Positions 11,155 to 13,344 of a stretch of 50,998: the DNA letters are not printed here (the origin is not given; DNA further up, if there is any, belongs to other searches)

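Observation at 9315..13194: Orphan three-gene minor-pilin (PilV/W/X- or GspI/J/K-like) module inside the hisS-rel housekeeping block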

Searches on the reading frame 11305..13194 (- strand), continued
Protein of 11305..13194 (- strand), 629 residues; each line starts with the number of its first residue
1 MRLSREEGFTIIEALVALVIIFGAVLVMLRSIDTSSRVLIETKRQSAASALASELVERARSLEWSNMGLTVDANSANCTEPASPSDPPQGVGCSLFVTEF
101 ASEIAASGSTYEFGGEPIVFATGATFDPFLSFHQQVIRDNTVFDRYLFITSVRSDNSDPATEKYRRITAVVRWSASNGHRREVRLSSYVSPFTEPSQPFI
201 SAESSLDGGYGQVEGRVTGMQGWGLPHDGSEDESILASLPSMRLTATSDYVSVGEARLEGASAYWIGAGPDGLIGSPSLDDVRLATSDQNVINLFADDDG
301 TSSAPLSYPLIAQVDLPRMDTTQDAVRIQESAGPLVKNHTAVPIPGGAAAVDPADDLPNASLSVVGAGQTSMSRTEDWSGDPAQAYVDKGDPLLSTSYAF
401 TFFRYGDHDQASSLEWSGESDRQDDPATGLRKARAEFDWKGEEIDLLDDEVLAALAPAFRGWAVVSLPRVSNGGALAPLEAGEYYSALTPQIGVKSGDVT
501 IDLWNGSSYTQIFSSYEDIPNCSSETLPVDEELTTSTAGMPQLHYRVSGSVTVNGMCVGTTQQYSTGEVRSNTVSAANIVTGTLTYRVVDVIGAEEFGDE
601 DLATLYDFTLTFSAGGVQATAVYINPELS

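Call 40: find_encoding_contigs(protein=P0048, flank=10000, max_places=1)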
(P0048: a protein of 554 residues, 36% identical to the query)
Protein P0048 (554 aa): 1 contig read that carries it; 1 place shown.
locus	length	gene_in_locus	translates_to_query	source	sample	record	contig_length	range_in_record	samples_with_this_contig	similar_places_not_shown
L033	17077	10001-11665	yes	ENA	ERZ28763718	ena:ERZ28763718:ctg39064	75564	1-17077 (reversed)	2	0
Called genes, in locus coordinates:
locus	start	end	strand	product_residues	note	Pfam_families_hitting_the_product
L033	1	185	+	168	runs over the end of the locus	PF02075:RuvC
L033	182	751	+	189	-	PF01330:RuvA_N, PF14520:HHH_5, PF07499:RuvA_C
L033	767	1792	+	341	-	PF05496:RuvB_N, PF00004:AAA, PF07728:AAA_5 (weak), PF17864:AAA_lid_4, PF05491:WHD_RuvB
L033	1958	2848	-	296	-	PF00239:Resolvase, PF07508:Recombinase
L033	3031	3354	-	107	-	PF13701:DDE_Tnp_1_4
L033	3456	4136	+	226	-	-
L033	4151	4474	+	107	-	PF02699:YajC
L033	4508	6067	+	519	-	PF21760:SecD_1st, PF22599:SecDF_P1_head, PF02355:SecD_SecF_C, PF03176:MMPL (weak)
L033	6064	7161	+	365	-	PF02355:SecD_SecF_C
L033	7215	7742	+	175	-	PF00156:Pribosyltran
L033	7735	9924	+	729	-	PF13328:HD_4, PF01966:HD, PF04607:RelA_SpoT, PF02824:TGS, PF19296:RelA_AH, PF28438:RelA_RIS, PF01842:ACT, PF13291:ACT_4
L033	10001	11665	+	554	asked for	-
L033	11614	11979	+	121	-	-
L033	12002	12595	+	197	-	-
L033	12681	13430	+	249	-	-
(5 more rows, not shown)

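Call 66: search_protein_families(library=ncbifam, alignment_id=A1, max_evalue=0.1)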
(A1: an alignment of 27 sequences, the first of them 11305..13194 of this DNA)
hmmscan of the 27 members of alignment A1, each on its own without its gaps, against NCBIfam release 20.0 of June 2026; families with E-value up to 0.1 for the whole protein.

A. member 1, window:11305-13194:- (629 aa): 6 families
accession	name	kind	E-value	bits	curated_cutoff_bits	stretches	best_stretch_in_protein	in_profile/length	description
TIGR02523.1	type_IV_pilV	equivalog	1.6e-05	25.4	52.2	1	7-61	2-56/139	type IV pilus modification protein PilV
NF041013.1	T4P_ComGE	equivalog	0.00011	22.2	49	1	7-58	4-55/83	competence type IV pilus minor pilin ComGE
NF041002.1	pilin_ComGF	equivalog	0.0031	17.7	80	1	6-39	1-34/139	competence type IV pilus minor pilin ComGF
TIGR01707.1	gspI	equivalog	0.019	15.5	44.35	1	8-37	1-30/101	type II secretion system minor pseudopilin GspI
NF038303.1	EPS_HpsB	equivalog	0.029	14.3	150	1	6-26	2-20/211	hormogonium polysaccharide secretion pseudopilin HpsB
NF047828.1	T3SSXpsI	equivalog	0.059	13.4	150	0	8-57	3-52/132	type II secretion system protein XpsI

B. families by the number of members that match (of 27 scanned): 9 families
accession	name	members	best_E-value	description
NF041013.1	T4P_ComGE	24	7.7e-05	competence type IV pilus minor pilin ComGE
TIGR02523.1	type_IV_pilV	19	1.6e-05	type IV pilus modification protein PilV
NF047828.1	T3SSXpsI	18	0.00048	type II secretion system protein XpsI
NF038303.1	EPS_HpsB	15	0.00018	hormogonium polysaccharide secretion pseudopilin HpsB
NF041002.1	pilin_ComGF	11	0.0031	competence type IV pilus minor pilin ComGF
TIGR01707.1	gspI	10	0.0072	type II secretion system minor pseudopilin GspI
TIGR02598.1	TIGR02598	3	0.0047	Verru_Chthon cassette protein B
TIGR02532.1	IV_pilin_GFxxxE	2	0.016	prepilin-type N-terminal cleavage/methylation domain-containing protein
NF040999.1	pilin_ComGC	1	0.082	competence type IV pilus major pilin ComGC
